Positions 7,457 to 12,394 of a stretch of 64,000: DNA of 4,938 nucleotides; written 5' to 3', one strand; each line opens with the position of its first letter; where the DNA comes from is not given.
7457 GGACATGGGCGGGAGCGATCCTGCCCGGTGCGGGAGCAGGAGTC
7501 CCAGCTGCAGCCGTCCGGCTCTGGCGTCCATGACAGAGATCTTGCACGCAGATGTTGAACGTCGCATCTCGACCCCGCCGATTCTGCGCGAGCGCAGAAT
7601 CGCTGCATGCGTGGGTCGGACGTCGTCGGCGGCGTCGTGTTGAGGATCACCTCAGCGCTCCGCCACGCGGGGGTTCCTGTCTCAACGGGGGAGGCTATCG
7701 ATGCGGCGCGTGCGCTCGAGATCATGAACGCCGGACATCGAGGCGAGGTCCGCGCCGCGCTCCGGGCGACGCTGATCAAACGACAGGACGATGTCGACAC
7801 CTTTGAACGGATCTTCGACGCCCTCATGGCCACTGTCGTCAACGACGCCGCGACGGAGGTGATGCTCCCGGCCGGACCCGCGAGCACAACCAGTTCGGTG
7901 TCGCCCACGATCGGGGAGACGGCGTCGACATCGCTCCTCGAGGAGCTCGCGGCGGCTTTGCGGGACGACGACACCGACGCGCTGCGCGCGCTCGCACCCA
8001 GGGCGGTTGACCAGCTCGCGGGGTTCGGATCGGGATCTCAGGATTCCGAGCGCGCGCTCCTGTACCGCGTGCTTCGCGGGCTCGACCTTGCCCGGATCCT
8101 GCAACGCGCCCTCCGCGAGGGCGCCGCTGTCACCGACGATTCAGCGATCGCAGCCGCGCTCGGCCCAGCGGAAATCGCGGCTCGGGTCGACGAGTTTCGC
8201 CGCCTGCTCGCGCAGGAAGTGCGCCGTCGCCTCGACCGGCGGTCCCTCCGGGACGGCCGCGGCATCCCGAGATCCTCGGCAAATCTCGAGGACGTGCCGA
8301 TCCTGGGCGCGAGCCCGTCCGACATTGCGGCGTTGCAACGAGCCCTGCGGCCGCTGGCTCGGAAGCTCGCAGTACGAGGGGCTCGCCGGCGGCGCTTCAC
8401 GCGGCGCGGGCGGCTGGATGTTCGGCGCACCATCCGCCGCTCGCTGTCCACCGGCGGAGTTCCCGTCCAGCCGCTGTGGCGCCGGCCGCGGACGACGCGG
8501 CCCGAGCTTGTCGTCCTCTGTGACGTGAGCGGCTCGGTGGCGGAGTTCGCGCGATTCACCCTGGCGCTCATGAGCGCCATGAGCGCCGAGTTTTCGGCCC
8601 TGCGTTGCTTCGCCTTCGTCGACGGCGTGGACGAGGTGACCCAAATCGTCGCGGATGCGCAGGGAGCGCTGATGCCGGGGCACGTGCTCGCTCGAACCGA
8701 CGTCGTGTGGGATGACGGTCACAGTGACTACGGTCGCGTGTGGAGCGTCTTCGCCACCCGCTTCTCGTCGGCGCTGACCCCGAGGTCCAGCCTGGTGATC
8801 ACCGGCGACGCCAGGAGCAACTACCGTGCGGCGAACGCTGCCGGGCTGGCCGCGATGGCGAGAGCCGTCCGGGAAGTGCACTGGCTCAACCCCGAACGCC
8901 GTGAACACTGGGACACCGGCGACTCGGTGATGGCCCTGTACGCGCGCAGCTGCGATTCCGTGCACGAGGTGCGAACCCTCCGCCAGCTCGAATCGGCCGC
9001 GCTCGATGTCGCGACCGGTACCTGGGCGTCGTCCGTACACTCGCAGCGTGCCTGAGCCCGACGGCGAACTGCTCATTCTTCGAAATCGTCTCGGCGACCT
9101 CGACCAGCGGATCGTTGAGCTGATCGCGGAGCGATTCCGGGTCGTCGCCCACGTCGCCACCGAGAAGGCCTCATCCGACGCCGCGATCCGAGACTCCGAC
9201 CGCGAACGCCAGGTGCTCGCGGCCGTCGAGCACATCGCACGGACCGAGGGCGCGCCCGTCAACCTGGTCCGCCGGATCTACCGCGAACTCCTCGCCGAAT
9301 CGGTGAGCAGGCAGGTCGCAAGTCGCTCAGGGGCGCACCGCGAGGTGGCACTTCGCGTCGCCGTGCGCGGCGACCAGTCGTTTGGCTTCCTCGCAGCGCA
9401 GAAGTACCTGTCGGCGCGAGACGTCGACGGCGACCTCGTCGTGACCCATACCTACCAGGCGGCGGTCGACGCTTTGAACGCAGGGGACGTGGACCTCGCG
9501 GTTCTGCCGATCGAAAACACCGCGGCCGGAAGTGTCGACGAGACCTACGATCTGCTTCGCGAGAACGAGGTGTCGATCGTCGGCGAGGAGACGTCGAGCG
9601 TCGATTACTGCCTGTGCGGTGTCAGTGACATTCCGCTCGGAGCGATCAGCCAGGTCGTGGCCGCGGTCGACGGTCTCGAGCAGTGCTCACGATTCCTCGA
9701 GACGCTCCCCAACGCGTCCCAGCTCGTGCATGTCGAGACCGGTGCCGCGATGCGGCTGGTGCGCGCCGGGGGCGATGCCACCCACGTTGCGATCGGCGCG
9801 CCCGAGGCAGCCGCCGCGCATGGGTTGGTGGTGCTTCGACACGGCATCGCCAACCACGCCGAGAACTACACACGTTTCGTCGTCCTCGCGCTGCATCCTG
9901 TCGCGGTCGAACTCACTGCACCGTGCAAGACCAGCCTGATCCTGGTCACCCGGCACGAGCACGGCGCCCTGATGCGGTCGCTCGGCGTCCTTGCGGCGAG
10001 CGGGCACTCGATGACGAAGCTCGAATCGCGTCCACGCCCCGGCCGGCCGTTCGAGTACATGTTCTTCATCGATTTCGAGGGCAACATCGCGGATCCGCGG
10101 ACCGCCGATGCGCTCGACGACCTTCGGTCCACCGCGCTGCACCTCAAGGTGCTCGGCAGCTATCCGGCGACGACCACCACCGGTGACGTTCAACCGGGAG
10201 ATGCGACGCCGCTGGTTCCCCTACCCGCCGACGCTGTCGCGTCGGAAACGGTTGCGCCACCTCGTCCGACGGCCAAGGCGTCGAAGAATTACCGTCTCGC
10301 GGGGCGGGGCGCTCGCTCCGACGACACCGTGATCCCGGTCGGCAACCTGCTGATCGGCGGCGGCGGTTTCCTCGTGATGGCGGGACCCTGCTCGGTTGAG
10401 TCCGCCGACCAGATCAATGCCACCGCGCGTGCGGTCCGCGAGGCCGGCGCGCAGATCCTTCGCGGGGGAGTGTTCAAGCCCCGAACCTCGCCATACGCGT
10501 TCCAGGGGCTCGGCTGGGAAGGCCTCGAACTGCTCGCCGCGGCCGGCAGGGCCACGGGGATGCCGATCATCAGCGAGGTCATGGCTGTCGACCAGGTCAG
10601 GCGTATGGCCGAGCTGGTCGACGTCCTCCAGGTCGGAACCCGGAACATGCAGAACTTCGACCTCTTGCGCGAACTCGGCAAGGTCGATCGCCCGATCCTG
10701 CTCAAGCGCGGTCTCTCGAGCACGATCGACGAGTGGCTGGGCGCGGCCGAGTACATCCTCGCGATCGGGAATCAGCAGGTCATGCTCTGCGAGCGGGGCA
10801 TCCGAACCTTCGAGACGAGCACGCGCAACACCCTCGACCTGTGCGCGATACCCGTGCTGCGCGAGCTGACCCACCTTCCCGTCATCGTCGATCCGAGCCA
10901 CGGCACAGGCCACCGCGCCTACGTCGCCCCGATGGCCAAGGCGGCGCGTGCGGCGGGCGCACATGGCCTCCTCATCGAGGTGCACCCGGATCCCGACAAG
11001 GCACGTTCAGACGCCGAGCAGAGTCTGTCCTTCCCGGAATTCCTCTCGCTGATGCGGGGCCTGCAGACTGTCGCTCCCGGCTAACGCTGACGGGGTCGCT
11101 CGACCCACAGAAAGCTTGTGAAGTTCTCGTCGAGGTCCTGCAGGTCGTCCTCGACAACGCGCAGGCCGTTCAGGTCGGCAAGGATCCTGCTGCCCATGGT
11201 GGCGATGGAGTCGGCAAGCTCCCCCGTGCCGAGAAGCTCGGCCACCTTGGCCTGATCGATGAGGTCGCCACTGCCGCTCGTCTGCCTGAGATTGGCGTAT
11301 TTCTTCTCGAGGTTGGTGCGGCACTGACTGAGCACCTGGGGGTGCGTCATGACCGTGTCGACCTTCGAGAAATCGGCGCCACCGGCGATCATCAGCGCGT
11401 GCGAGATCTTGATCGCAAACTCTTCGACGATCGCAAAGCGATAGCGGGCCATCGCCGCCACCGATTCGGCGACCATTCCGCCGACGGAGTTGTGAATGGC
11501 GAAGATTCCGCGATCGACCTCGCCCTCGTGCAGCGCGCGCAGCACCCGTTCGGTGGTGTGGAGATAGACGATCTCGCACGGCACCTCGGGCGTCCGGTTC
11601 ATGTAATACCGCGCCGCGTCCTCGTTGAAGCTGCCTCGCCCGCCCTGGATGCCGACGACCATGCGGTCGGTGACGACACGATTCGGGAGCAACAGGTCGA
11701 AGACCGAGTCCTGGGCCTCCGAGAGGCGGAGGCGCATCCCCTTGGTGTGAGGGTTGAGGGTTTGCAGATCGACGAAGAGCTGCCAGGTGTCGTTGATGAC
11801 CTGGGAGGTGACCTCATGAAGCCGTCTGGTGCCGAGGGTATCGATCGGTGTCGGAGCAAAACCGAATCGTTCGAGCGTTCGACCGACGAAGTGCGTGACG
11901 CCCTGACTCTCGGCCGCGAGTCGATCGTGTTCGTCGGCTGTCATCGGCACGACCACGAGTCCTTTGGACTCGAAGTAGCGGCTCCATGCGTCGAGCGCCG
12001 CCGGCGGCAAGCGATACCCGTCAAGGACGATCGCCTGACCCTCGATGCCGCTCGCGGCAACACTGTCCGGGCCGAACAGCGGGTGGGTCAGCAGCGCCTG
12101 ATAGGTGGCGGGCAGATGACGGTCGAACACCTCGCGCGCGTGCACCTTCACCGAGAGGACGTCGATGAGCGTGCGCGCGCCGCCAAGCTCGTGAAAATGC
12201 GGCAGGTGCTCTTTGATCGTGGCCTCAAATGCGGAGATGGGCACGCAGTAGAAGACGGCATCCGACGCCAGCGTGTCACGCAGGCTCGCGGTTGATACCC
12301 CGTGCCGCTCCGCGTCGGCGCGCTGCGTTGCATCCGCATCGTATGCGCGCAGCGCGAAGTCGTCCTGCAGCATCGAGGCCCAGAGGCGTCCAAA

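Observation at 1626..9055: MoxR AAA+ ATPase is the translationally coupled last gene of a hapCDEF-type hydroquinone ring-cleavage operon, with its CoxE-like vWA partner divergent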

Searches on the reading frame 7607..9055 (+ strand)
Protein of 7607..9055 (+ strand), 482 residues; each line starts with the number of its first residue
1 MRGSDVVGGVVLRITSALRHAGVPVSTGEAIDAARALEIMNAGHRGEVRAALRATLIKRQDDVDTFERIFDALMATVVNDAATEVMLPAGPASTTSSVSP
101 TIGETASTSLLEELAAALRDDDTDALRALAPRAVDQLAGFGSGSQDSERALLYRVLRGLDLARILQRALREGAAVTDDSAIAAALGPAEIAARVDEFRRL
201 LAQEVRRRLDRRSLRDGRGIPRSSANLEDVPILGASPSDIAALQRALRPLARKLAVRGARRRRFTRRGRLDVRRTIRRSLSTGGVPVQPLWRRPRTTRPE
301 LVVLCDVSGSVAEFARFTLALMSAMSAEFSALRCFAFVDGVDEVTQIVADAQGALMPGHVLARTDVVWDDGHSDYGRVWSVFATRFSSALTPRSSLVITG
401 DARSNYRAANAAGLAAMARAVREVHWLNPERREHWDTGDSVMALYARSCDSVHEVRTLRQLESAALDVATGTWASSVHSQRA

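Call 3: search_protein_families(library=pfam, proteins=[window:7607-9055:+], max_evalue=0.01)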
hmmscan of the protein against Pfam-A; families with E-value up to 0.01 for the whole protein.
window:7607-9055:+ (482 aa): 1 family
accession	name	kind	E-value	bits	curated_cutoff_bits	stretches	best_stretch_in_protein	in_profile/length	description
PF05762.20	VWA_CoxE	-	1.5e-42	145.9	26.4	1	243-463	1-221/222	VWA domain containing CoxE-like protein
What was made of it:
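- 7607..9055 (+): CoxE-type von Willebrand A protein, 482 aa, with an intact MIDAS motif. Transcribed divergently from the LLM-like gene. Pfam VWA_CoxE 1.5e-42 (call 3).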

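Call 4: search_protein_families(library=ncbifam, proteins=[window:7607-9055:+], max_evalue=0.001)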
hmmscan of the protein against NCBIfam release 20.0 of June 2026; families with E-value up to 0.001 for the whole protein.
window:7607-9055:+ (482 aa): 1 family
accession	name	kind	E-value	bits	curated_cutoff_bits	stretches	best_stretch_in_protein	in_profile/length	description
NF047783.1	VWA_dom_MadC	equivalog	3.1e-51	174.7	600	2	238-468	264-493/498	MadC family VWA domain-containing protein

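Call 93: search_solved_structures(query=A4, max_evalue=1, show_alignments=1)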
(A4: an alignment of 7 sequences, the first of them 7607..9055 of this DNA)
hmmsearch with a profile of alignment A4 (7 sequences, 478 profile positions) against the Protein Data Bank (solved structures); distinct sequences matched with E-value up to 1: 4.
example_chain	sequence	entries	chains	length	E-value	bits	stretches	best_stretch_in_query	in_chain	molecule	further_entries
8s1x_B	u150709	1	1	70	0.28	13.3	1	107-152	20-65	DBAct553_1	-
9jm8_A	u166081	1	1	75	0.68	12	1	117-145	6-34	LRD-7A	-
8utk_A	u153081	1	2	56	0.81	11.8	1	110-145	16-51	23R-B04dslf02IB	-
8ec3_A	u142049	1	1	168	0.81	11.8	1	69-171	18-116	Fibronectin-binding protein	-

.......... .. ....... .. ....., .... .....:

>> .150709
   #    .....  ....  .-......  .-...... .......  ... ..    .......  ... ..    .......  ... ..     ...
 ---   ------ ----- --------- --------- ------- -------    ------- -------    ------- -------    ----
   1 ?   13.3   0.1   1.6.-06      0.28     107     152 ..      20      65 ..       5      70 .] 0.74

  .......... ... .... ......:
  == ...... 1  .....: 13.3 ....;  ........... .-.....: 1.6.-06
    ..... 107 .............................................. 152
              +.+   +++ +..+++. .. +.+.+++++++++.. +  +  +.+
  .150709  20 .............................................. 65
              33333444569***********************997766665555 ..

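Call 95: search_protein_families(library=padloc, proteins=[window:7607-9055:+], max_evalue=0.001)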
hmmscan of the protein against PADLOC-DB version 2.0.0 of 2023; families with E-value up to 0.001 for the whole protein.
window:7607-9055:+ (482 aa): 0 families

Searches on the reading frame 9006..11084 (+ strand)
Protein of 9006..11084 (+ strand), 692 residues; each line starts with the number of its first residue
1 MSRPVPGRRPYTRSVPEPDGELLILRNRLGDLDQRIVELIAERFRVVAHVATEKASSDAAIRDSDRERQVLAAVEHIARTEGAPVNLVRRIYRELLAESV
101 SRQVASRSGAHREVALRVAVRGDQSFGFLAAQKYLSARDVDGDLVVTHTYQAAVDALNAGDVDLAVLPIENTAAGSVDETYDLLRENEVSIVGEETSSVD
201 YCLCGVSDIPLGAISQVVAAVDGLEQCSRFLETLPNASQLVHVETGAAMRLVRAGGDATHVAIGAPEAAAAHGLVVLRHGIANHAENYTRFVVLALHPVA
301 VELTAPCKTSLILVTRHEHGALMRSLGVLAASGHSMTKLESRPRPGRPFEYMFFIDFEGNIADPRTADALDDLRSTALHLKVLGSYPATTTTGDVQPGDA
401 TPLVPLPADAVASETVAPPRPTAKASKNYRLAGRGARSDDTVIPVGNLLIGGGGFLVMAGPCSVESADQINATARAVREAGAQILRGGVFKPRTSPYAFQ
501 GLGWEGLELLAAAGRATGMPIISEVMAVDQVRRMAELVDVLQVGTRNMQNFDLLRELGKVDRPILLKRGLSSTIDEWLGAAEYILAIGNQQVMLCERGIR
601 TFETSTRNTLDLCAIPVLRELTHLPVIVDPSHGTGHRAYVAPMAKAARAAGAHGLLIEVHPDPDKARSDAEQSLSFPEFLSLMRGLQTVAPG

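Call 3: search_protein_families(library=pfam, proteins=[window:9006-11084:+], max_evalue=0.01)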
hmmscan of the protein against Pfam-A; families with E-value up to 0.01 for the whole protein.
window:9006-11084:+ (692 aa): 4 families
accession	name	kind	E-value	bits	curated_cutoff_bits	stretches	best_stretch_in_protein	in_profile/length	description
PF00793.26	DAHP_synth_1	-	5.2e-77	258.8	25.5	1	447-682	9-260/270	DAHP synthetase I family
PF00800.23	PDT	-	2.3e-38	132.3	25.2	1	124-296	8-178/181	Prephenate dehydratase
PF01817.26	CM_2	-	1.5e-16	60.8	27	1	25-103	1-79/80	Chorismate mutase type II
PF03102.20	NeuB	-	8.7e-07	29.1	22.1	1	502-688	53-231/241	NeuB family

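Call 4: search_protein_families(library=ncbifam, proteins=[window:9006-11084:+], max_evalue=0.001)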
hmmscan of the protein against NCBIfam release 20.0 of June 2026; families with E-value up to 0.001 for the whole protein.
window:9006-11084:+ (692 aa): 28 families (the best 25 are shown)
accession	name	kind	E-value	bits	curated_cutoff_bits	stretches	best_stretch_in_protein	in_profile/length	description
NF006421.0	PRK08673.1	subfamily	2.8e-126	421.3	335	1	423-689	63-329/338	3-deoxy-7-phosphoheptulonate synthase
TIGR01361.1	DAHP_synth_Bsub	equivalog_domain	4e-113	377.1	267.75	1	433-687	4-258/260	3-deoxy-7-phosphoheptulonate synthase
NF009239.0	PRK12595.1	equivalog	5.6e-111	371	279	2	430-688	94-352/360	bifunctional 3-deoxy-7-phosphoheptulonate synthase/chorismate mutase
NF009933.0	PRK13396.1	subfamily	6.3e-103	344.4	486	1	420-689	68-337/352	3-deoxy-7-phosphoheptulonate synthase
NF041229.1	BagF_FevY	exception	1.5e-90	303.8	700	1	425-678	61-314/340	phospho-2-dehydro-3-deoxyheptonate aldolase BagF/FevY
NF007910.0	PRK10622.1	equivalog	5.7e-71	239.4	577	1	20-389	5-378/386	bifunctional chorismate mutase/prephenate dehydratase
NF008865.0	PRK11898.1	equivalog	1.3e-50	172.1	219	1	125-390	12-280/284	prephenate dehydratase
NF008866.0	PRK11899.1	equivalog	5.2e-46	157.2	359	1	145-390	32-277/283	prephenate dehydratase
NF003543.0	PRK05198.1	equivalog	2e-32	112.3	242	1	455-688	18-266/273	3-deoxy-8-phosphooctulonate synthase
TIGR01362.1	KDO8P_synth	equivalog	1.5e-31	109.6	314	1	455-687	3-250/258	3-deoxy-8-phosphooctulonate synthase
NF009109.0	PRK12457.1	equivalog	7.5e-21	74.6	457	1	493-684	61-263/281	3-deoxy-8-phosphooctulonate synthase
NF008400.0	PRK11199.1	equivalog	1.7e-12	47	273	1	21-173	4-156/374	bifunctional chorismate mutase/prephenate dehydrogenase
TIGR01797.1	CM_P_1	equivalog_domain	8.9e-11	41.8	73.7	1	22-103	1-82/83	chorismate mutase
NF004925.0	PRK06285.1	equivalog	8.3e-10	38.6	77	1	21-99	8-86/99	chorismate mutase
TIGR01805.1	CM_mono_grmpos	equivalog_domain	1.8e-08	34.5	71.2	1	24-77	3-57/81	chorismate mutase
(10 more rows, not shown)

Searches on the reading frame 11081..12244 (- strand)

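Call 96: search_protein_families(library=pfam, proteins=[window:11081-12244:-], max_evalue=0.001)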
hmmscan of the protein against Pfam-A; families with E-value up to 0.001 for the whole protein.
window:11081-12244:- (387 aa): 2 families
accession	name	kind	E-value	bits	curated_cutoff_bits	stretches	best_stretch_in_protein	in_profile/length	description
PF00800.23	PDT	-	1.5e-34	119.8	25.2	1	197-384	1-179/181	Prephenate dehydratase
PF02153.23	PDH_N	-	3.6e-06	27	26.5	1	1-68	53-121/154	Prephenate dehydrogenase, nucleotide-binding domain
